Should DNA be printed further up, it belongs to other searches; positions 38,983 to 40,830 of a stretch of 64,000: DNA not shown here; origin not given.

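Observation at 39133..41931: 962-aa tail-anchored surface protein combining an Ntn-hydrolase-like domain, a PQQ beta-propeller and an acidic His/Pro-rich stalk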

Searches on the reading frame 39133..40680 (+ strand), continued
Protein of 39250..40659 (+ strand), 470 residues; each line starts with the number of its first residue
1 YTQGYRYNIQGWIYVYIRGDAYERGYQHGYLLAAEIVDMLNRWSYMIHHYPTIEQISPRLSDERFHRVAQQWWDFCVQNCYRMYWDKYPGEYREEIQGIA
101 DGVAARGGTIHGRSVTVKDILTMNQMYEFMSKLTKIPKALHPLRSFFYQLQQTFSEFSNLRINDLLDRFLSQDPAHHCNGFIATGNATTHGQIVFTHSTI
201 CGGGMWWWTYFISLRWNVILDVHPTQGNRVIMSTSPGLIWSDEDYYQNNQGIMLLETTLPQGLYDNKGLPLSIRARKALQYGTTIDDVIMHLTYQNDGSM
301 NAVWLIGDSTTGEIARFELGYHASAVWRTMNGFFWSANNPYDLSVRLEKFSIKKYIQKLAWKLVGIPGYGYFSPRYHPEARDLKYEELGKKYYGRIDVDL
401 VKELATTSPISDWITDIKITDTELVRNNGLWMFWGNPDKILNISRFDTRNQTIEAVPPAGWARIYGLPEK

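Call 48: search_protein_representatives(protein=window:39250-40650:+)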
Query: 467 residues. Proteins with E-value up to 0.001 (for the whole library): 916; up to 1e-10: 417; up to 1e-30: 126. The best 150 are listed.
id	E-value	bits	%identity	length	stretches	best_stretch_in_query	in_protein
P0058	1.5e-190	650.6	60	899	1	1-467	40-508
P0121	4.6e-177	606.1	55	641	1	1-467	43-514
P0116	1.2e-174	598.1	54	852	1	4-466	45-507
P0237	9.4e-163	558.9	54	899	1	1-467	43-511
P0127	1.5e-157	541.7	53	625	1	1-467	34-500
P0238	2.0e-151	521.5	51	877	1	4-467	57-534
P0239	1.5e-149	515.4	48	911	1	1-467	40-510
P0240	1.3e-140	485.8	49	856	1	2-465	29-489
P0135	7.3e-130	450.4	52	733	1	92-467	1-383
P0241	7.0e-126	437.3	44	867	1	4-467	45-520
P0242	1.8e-122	426.0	44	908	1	1-466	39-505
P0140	6.9e-115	401.0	47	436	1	3-358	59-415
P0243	2.0e-105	369.8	47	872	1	1-467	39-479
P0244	1.1e-97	344.2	42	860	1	2-466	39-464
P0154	9.8e-96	337.8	41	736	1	1-465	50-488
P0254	8.8e-52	192.8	41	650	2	175-437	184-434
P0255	4.4e-51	190.5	36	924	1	2-437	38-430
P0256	2.3e-50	188.2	37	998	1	4-447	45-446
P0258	4.5e-50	187.2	38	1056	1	1-442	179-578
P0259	4.8e-50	187.1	41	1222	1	4-350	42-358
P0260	5.9e-50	186.8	37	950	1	4-439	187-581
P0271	1.6e-43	165.6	36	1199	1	5-440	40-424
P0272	2.4e-43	165.0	39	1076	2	91-446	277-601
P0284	7.1e-41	156.9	33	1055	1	2-436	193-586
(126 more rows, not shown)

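Call 49: search_protein_families(library=pfam, proteins=[P0255, P0256, P0258, P0259, P0260, P0271, P0272, P0284, P0180, P0254], max_evalue=0.0001)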
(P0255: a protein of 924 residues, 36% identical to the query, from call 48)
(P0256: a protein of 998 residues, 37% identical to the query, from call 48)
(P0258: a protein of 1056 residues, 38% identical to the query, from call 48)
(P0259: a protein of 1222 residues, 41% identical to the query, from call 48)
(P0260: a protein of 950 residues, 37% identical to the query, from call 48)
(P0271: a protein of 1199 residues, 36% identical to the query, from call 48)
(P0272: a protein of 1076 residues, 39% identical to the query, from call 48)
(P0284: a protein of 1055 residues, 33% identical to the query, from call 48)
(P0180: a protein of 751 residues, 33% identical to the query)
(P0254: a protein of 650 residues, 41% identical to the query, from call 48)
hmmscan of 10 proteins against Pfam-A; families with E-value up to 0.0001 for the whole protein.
P0255 (924 aa): 1 family
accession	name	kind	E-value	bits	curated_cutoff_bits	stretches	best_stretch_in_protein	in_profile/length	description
PF04916.18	Phospholip_B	-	1.4e-15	57.4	27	1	110-308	98-300/487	Phospholipase B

P0256 (998 aa): 2 families
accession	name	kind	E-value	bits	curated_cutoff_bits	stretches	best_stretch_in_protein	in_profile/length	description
PF00144.29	Beta-lactamase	-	4.5e-71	240.1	27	1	665-972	7-323/329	Beta-lactamase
PF04916.18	Phospholip_B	-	2e-14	53.6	27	1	116-313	99-301/487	Phospholipase B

P0258 (1056 aa): 2 families
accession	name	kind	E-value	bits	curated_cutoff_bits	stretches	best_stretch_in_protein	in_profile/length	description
PF04916.18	Phospholip_B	-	1.1e-07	31.4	27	1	256-451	102-301/487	Phospholipase B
PF01433.26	Peptidase_M1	-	3.4e-05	24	27.7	1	733-799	152-218/218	Peptidase family M1 domain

P0259 (1222 aa): 2 families
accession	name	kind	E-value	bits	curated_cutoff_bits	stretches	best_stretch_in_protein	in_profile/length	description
PF00144.29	Beta-lactamase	-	8.2e-70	236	27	1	905-1201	13-317/329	Beta-lactamase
PF04916.18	Phospholip_B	-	1.6e-12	47.4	27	1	113-311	99-301/487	Phospholipase B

P0260 (950 aa): 3 families
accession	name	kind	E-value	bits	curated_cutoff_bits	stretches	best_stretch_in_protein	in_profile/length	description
PF04916.18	Phospholip_B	-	7e-11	41.9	27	1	257-462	98-305/487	Phospholipase B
PF01433.26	Peptidase_M1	-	8.2e-10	39.1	27.7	1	661-778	91-218/218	Peptidase family M1 domain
PF02018.23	CBM_4_9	-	3.2e-05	24.8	25.9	1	23-147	4-127/136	Carbohydrate binding domain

P0271 (1199 aa): 3 families
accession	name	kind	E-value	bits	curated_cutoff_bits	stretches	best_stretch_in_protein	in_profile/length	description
PF04916.18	Phospholip_B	-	9.8e-17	61.2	27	1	125-290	120-300/487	Phospholipase B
PF02687.27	FtsX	-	6.2e-09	36.4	25.5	1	935-1043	4-115/120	FtsX-like permease C-terminal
PF03417.21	AAT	-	2.9e-06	27.6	23.2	1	193-375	18-190/225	Acyl-coenzyme A:6-aminopenicillanic acid acyl-transferase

P0272 (1076 aa): 1 family
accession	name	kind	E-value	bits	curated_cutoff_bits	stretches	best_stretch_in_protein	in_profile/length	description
PF04916.18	Phospholip_B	-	3.3e-08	33.1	27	1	278-475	99-300/487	Phospholipase B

P0284 (1055 aa): 1 family
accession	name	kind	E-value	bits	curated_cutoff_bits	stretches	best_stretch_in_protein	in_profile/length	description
PF04916.18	Phospholip_B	-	6.4e-12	45.3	27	1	265-466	98-301/487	Phospholipase B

P0180 (751 aa): 2 families
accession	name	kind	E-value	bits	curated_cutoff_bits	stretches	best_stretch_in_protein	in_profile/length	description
PF04916.18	Phospholip_B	-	2.8e-11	43.2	27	1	250-446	98-298/487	Phospholipase B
PF02018.23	CBM_4_9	-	2.7e-07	31.5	25.9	1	19-143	6-130/136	Carbohydrate binding domain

P0254 (650 aa): 2 families
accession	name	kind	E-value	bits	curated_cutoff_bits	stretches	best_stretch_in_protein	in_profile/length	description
PF04916.18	Phospholip_B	-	5e-15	55.6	27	1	115-312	99-300/487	Phospholipase B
PF01433.26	Peptidase_M1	-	1.2e-06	28.7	27.7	1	509-642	90-218/218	Peptidase family M1 domain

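Call 54: fold_search(model_id=the predicted structure, library=pdb)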
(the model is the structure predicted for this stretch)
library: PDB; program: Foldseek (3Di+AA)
matches with E <= 10: 514; with E <= 0.001: 78
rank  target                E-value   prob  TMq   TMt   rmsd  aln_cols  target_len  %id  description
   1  3fgw_A                3.4e-15  1.00  0.49  0.48   8.8       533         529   14  One chain form of the 66.3 kDa protein (released 2009-09-15)
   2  3fbx_A                3.1e-13  1.00  0.51  0.51   8.3       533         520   15  Crystal structure of the lysosomal 66.3 kDa protein from mouse solved by S-SAD (released 2009-03-03)
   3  2x1c_A                7.5e-12  1.00  0.48  0.67   6.2       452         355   13  The crystal structure of precursor acyl coenzyme A:isopenicillin N acyltransferase from Penicillium chrysogenum (released 2010-03-09)
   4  2x1c_B                1.1e-11  1.00  0.49  0.69   5.9       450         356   14  The crystal structure of precursor acyl coenzyme A:isopenicillin N acyltransferase from Penicillium chrysogenum (released 2010-03-09)
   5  2x1d_A                1.6e-11  1.00  0.50  0.70   5.4       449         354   13  The crystal structure of mature acyl coenzyme A:isopenicillin N acyltransferase from Penicillium chrysogenum (released 2010-03-09)
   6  4bwc_B                1.7e-11  1.00  0.43  0.67   4.4       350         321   16  X-ray structure of a phospholiapse B like protein 1 from bovine kidneys (released 2013-09-18)
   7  2x1e_C                3.1e-11  1.00  0.42  0.59  10.4       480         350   13  The crystal structure of mature acyl coenzyme A:isopenicillin N acyltransferase from Penicillium chrysogenum in comple (released 2010-03-09)
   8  2x1d_C                1.2e-10  1.00  0.45  0.64   6.2       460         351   13  The crystal structure of mature acyl coenzyme A:isopenicillin N acyltransferase from Penicillium chrysogenum (released 2010-03-09)
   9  2x1d_D                1.5e-10  1.00  0.46  0.66   6.1       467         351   13  The crystal structure of mature acyl coenzyme A:isopenicillin N acyltransferase from Penicillium chrysogenum (released 2010-03-09)
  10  2x1d_B                1.5e-10  1.00  0.47  0.66   5.8       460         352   13  The crystal structure of mature acyl coenzyme A:isopenicillin N acyltransferase from Penicillium chrysogenum (released 2010-03-09)
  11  3fgr_B                2.5e-10  1.00  0.40  0.58   5.6       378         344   16  Two chain form of the 66.3 kDa protein at 1.8 Angstroem (released 2009-09-15)
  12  5u84_A                5.3e-08  1.00  0.46  0.65   5.2       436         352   11  Acid ceramidase (ASAH1, aCDase) from common minke whale, Cys143Ala, uncleaved (released 2018-03-28)
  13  5u84_B                7.3e-08  1.00  0.46  0.66   5.4       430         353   11  Acid ceramidase (ASAH1, aCDase) from common minke whale, Cys143Ala, uncleaved (released 2018-03-28)
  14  1keh                  9.0e-08  1.00  0.48  0.37   9.7       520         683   11  Precursor structure of cephalosporin acylase (released 2002-05-16)
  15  3s8r_B                1.1e-07  1.00  0.45  0.35   9.2       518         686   11  Crystal Structures of Glutaryl 7-Aminocephalosporanic Acid Acylase: Insight into Autoproteolytic Activation (released 2011-07-06)
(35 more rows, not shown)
